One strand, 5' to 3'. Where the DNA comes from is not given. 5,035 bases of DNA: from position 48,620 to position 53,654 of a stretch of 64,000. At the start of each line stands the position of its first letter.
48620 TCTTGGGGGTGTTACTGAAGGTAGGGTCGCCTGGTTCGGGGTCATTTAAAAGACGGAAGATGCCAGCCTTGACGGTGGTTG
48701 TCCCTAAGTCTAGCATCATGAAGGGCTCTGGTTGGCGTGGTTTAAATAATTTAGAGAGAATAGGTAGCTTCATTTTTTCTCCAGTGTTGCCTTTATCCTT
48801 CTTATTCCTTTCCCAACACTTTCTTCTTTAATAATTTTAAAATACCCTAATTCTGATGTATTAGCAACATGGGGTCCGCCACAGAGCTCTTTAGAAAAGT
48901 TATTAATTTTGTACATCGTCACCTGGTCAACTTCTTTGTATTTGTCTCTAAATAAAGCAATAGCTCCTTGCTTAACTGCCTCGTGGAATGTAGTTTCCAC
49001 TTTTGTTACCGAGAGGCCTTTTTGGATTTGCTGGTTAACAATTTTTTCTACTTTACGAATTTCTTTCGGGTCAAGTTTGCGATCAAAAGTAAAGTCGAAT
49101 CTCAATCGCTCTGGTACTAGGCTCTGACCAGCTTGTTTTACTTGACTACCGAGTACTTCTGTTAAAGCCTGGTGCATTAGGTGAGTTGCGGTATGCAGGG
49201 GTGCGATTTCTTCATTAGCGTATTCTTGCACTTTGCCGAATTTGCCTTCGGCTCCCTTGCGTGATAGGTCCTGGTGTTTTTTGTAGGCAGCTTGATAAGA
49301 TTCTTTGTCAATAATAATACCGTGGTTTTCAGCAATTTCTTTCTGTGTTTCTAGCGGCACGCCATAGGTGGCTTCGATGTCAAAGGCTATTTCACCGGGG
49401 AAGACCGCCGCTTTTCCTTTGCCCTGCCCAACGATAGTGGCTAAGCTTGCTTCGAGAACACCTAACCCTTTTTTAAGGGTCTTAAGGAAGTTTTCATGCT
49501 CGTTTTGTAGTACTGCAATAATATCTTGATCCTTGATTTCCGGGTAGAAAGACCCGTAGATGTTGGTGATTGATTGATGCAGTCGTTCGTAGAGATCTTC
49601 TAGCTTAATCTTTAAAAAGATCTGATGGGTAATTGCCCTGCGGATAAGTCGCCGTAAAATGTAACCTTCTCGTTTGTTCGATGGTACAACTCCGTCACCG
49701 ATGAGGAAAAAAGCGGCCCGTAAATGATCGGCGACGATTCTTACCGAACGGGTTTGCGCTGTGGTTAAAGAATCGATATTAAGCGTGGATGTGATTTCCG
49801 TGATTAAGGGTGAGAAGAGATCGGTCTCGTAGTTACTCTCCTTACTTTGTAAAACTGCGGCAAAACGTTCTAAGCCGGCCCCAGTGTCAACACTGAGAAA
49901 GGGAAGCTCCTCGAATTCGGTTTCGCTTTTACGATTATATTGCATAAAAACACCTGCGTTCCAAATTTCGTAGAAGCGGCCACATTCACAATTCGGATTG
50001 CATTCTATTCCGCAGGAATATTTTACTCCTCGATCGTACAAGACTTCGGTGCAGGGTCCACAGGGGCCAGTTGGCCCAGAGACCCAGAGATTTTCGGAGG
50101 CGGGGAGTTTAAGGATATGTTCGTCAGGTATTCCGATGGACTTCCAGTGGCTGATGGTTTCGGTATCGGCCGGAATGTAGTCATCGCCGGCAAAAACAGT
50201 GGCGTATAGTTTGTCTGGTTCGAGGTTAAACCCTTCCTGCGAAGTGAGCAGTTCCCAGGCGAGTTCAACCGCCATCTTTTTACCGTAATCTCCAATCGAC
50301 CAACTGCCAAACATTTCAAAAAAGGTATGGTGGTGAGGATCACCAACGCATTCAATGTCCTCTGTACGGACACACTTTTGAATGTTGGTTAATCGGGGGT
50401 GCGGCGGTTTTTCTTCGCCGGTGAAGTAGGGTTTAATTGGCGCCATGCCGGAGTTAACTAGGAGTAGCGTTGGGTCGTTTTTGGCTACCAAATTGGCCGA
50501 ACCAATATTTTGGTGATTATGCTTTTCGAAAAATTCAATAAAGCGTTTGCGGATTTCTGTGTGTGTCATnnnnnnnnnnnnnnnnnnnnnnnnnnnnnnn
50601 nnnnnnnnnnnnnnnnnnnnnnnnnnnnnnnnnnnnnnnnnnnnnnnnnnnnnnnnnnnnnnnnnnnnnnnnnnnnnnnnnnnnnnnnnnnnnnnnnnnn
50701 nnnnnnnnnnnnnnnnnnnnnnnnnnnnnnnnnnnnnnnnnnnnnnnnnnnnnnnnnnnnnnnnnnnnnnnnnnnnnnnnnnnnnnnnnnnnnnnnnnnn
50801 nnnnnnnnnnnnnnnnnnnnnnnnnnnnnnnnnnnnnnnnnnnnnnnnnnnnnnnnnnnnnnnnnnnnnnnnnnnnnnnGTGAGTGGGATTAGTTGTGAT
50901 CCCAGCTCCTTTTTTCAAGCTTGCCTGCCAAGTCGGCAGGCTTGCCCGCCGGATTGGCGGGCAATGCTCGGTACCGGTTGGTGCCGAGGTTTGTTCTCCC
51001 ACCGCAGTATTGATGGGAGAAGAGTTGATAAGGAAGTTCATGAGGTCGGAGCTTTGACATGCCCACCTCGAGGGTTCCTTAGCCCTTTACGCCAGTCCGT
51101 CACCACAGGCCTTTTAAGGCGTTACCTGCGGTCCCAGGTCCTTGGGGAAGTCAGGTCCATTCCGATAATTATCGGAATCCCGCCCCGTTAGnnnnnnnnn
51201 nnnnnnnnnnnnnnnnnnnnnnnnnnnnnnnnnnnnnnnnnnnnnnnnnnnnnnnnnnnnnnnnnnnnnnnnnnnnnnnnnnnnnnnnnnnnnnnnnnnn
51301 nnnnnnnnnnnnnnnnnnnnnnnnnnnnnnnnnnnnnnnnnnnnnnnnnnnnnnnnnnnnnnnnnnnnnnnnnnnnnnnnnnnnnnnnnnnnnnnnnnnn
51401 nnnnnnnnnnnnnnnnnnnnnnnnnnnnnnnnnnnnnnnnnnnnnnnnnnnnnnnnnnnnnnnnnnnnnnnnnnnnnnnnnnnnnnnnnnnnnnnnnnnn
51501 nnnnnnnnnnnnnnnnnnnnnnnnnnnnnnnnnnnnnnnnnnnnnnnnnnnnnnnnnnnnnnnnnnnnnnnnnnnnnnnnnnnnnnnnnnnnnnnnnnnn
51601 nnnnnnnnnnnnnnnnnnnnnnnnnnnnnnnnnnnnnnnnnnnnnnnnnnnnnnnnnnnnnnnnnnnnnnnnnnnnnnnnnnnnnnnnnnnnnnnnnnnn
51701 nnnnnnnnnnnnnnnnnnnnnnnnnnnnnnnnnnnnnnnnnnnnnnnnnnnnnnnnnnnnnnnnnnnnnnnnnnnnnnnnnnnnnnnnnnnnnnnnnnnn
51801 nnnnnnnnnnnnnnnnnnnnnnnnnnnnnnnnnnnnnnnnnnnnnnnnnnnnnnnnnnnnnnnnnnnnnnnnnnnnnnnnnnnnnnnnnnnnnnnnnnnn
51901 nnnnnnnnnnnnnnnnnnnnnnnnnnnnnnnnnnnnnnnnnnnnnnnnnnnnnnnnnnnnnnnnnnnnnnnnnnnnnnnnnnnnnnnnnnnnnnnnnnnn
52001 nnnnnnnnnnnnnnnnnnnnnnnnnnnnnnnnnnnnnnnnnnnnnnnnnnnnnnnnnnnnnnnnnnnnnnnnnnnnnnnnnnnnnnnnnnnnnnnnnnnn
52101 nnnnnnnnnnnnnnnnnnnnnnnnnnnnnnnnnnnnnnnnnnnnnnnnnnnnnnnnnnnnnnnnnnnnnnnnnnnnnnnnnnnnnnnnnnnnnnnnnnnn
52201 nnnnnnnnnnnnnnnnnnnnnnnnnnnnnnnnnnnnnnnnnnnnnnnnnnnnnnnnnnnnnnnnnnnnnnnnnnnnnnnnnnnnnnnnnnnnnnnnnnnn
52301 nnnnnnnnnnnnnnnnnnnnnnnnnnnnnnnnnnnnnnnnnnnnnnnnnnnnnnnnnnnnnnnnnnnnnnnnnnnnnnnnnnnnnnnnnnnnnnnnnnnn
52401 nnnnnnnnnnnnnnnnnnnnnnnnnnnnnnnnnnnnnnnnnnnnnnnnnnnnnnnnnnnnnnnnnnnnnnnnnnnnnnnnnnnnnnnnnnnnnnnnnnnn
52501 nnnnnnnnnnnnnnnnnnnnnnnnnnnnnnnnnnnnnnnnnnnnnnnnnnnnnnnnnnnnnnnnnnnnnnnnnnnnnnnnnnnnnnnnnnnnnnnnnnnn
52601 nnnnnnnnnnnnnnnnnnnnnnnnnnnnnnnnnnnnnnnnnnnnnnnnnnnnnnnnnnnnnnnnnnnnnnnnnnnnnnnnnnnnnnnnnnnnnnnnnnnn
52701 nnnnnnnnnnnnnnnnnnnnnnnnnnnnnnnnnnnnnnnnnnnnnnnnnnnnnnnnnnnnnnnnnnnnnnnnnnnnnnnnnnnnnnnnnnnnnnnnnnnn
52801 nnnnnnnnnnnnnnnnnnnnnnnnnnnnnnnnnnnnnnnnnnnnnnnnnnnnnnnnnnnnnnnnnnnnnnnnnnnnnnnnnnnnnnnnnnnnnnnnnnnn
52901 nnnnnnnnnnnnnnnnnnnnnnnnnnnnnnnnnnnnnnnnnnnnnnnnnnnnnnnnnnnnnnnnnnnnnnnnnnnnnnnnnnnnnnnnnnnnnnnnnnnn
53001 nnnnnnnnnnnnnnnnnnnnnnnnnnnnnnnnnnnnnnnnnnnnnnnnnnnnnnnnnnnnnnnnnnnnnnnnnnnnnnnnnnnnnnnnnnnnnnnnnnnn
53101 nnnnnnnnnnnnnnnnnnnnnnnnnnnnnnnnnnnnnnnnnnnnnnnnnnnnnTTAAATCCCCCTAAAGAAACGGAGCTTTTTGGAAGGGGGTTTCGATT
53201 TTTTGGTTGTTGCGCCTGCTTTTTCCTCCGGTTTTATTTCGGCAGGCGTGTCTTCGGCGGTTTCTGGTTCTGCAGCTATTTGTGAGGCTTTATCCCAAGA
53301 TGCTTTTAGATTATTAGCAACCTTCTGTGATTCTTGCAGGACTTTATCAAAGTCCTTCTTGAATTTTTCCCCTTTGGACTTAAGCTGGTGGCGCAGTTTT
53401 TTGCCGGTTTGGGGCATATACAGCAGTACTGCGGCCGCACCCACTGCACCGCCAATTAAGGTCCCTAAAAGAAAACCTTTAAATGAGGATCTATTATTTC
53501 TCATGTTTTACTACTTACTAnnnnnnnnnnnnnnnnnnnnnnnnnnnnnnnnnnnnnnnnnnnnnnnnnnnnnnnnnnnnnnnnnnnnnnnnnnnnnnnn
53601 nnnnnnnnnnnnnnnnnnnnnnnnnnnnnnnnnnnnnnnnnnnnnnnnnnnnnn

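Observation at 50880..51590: ~700 nt GC-rich, hairpin-dense, ORF-free region: candidate large structured RNA of unknown class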

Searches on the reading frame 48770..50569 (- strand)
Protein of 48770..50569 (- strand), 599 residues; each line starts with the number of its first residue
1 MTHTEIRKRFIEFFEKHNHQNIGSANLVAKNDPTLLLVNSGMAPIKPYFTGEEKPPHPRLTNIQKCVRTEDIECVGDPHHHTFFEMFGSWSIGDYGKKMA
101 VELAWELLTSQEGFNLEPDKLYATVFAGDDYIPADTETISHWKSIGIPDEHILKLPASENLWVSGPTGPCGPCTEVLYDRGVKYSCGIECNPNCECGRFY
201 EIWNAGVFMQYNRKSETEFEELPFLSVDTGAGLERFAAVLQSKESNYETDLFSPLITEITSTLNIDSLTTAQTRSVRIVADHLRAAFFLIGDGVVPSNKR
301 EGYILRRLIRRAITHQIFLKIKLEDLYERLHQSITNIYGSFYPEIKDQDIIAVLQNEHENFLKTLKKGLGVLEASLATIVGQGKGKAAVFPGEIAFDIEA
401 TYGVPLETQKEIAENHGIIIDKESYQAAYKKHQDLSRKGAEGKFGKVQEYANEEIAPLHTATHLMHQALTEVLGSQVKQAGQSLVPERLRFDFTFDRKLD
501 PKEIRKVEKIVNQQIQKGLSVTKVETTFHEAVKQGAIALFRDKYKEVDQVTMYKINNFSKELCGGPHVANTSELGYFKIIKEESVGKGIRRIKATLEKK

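Call 7: search_protein_families(library=pfam, proteins=[window:48770-50569:-], max_evalue=0.1)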
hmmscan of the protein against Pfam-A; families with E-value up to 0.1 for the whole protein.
window:48770-50569:- (599 aa): 2 families
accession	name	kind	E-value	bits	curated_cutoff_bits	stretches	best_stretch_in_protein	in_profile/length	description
PF01411.24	tRNA-synt_2c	-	2e-131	439.7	30.3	1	5-463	1-453/552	tRNA synthetases class II (A)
PF07973.19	tRNA_SAD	-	2.1e-18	66.5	24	1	550-592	1-43/44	Threonyl and Alanyl tRNA synthetase second additional domain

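Call 16: find_related_loci(query=window:48770-50569:-, collection=genome_contigs, flank=6000)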
Query window:48770-50569:- (599 aa) in genome_contigs; peptide patterns used: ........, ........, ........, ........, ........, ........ (x = any residue, [..] = any of these).
179 stretches matched a pattern; 132 encode a relative of the query (tblastn E <= 1e-3); the best 80 are kept; 80 distinct loci.
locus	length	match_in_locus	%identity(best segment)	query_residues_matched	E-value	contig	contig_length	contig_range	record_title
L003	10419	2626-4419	74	1-598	0e+0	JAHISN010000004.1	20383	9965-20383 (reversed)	MAG: Patescibacteria group bacterium isolate MM_PC_MetaG.mb.174 MM_PC_MetaG.mb.174_k141_147513, whole genome shotgun seq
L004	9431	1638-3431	69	1-598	0e+0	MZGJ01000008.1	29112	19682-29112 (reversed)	MAG: candidate division CPR3 bacterium 4484_211 ex4484_211_scaffold_242, whole genome shotgun sequence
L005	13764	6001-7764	47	1-595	2e-172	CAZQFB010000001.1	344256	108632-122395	MAG TPA_asm: uncultured Candidatus Saccharibacteria bacterium isolate SRP263991_co2_619 genome assembly, contig: NODE_2_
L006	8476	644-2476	46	1-596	2e-166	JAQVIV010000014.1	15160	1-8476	MAG: Candidatus Shapirobacteria bacterium isolate STE_48 NODE_9214_length_15160_cov_8.209938_Sandtown_E, whole genome sh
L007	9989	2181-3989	47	1-597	4e-163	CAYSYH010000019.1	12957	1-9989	MAG TPA_asm: uncultured Candidatus Saccharibacteria bacterium isolate SRP163575_co1_356 genome assembly, contig: NODE_10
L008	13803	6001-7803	47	1-594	1e-161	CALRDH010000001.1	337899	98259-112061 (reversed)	MAG: candidate division WWE3 bacterium isolate TH-11nov19-29 genome assembly, contig: TH-11nov19-C2, whole genome shotgu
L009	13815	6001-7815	46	1-595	4e-160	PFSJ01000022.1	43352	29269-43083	MAG: candidate division WWE3 bacterium CG_4_9_14_0_2_um_filter_35_11 CG_4_9_14_0.2_um_filter_scaffold_229_c, whole genom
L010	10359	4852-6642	45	1-598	2e-159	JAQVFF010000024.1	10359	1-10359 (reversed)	MAG: Candidatus Shapirobacteria bacterium isolate STE_152 NODE_16493_length_10359_cov_2.846853_Sandtown_E, whole genome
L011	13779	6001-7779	45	1-598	6e-159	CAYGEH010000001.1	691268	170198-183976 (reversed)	MAG TPA_asm: uncultured Gammaproteobacteria bacterium isolate ERP113451_co2_205 genome assembly, contig: NODE_1_length_6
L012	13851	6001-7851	45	1-597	1e-158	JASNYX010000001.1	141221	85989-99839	MAG: Patescibacteria group bacterium isolate PATE-7 HKU-EGSB-PATE-7_1, whole genome shotgun sequence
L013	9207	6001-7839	46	1-597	3e-158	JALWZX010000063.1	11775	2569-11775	MAG: candidate division WWE3 bacterium isolate T2_metabat1_scaf2bin.175 T2_NODE_6587_length_11775_cov_2.549708, whole ge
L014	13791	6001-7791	44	1-598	5e-158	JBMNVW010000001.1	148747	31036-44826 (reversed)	MAG: Patescibacteria group bacterium isolate SBF912SR6HQ0010 scaffold_194_c1, whole genome shotgun sequence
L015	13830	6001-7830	45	1-597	5e-158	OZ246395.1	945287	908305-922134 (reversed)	MAG: uncultured Candidatus Saccharibacteria bacterium isolate SRP292972_co1_112 genome assembly, chromosome: 1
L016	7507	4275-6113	46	1-597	2e-157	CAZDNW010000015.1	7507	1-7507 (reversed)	MAG TPA_asm: uncultured Candidatus Saccharibacteria bacterium isolate binchicken_co219_61 genome assembly, contig: k141_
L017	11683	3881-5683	45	1-599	5e-157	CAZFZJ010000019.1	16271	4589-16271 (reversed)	MAG TPA_asm: uncultured Candidatus Saccharibacteria bacterium isolate SRP290908_co2_230 genome assembly, contig: NODE_47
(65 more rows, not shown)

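Call 85: find_encoding_contigs(protein=window:48770-50569:-, flank=4000, max_places=10)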
Protein window:48770-50569:- (599 aa): 3 contigs read that carry it; 2 places shown.
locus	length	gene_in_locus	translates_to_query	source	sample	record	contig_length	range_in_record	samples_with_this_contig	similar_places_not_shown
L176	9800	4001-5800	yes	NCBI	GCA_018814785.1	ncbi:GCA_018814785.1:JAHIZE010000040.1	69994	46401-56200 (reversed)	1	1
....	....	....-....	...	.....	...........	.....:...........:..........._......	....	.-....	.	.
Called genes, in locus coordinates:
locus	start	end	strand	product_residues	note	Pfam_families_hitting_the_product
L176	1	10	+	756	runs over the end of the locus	PF13491:FtsK_4TM (weak), PF17854:FtsK_alpha, PF01580:FtsK_SpoIIIE, PF20703:nSTAND1 (faint), PF09397:FtsK_gamma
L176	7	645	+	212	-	PF13413:HTH_25, PF09136:Glucodextran_B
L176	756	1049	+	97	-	-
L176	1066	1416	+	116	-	PF12732:YtxH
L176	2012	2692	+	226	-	PF00313:CSD (weak)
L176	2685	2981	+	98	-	-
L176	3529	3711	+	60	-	-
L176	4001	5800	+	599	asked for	PF01411:tRNA-synt_2c, PF07973:tRNA_SAD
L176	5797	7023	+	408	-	PF14450:FtsA (weak)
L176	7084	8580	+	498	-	-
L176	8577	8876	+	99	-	-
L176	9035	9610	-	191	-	-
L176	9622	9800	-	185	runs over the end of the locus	PF05137:PilN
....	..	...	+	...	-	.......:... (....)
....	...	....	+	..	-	-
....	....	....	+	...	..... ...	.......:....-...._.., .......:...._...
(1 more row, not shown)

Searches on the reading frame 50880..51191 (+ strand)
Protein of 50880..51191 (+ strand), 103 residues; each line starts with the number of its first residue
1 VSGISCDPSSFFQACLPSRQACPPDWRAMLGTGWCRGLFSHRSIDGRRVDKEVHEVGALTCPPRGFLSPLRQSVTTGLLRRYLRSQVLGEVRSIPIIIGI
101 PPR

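Call 7: search_protein_families(library=pfam, proteins=[window:50880-51191:+], max_evalue=0.1)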
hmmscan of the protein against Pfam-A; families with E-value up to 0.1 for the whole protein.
window:50880-51191:+ (103 aa): 0 families

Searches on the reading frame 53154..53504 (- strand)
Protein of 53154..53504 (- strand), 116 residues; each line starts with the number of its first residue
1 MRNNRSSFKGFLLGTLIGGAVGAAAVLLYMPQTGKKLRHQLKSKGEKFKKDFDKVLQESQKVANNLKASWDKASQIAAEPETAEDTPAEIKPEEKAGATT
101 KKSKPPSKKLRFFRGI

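Call 7: search_protein_families(library=pfam, proteins=[window:53154-53504:-], max_evalue=0.1)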
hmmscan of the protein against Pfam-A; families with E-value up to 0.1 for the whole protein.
window:53154-53504:- (116 aa): 6 families
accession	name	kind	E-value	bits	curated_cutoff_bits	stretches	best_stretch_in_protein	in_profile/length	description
PF12732.12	YtxH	-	2.6e-14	53.9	37.5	1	12-73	1-62/71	YtxH-like protein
PF09728.14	Taxilin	-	0.0041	16.8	30.3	1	30-76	201-246/302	Myosin-like coiled-coil protein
PF25424.1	PH_35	-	0.017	15.6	28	1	41-111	112-182/192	Fungal deubiquitinating enzyme PH domain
PF03938.19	OmpH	-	0.052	14.2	32.4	1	27-83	11-60/141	Outer membrane protein (OmpH-like)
PF02466.24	Tim17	-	0.087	13.6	32.7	0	8-66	6-56/111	Tim17/Tim22/Tim23/Pmp24 family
PF11155.13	DUF2935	-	0.094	13.7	24.4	1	39-77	30-68/121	Domain of unknown function (DUF2935)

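Call 84: find_encoding_contigs(protein=window:53154-53504:-, flank=4000, max_places=10)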
Protein window:53154-53504:- (116 aa): 6 contigs read that carry it; 5 places shown.
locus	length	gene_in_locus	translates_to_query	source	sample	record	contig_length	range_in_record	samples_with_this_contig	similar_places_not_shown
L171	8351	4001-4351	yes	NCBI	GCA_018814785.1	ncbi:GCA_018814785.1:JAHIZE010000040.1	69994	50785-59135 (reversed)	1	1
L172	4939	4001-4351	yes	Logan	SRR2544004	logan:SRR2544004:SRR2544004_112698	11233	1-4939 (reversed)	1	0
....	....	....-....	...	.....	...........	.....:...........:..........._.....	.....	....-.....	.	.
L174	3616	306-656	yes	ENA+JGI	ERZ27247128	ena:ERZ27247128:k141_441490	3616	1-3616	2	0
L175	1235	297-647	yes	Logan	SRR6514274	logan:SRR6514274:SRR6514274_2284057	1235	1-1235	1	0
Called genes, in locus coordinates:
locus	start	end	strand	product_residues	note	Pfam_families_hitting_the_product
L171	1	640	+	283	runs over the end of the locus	PF00768:Peptidase_S11, PF13354:Beta-lactamase2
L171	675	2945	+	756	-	PF13491:FtsK_4TM (weak), PF17854:FtsK_alpha, PF01580:FtsK_SpoIIIE, PF20703:nSTAND1 (faint), PF09397:FtsK_gamma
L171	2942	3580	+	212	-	PF13413:HTH_25, PF09136:Glucodextran_B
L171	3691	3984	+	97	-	-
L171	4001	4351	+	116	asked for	PF12732:YtxH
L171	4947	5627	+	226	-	PF00313:CSD (weak)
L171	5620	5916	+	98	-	-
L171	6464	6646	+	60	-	-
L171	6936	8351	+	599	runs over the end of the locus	PF01411:tRNA-synt_2c, PF07973:tRNA_SAD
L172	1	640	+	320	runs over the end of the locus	PF00768:Peptidase_S11, PF13354:Beta-lactamase2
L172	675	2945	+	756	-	PF13491:FtsK_4TM (weak), PF17854:FtsK_alpha, PF01580:FtsK_SpoIIIE, PF20703:nSTAND1 (faint), PF09397:FtsK_gamma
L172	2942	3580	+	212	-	PF13413:HTH_25, PF09136:Glucodextran_B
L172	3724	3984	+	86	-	-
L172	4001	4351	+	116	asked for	PF12732:YtxH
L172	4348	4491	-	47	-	-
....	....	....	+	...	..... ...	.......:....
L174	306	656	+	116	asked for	PF12732:YtxH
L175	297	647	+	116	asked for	PF12732:YtxH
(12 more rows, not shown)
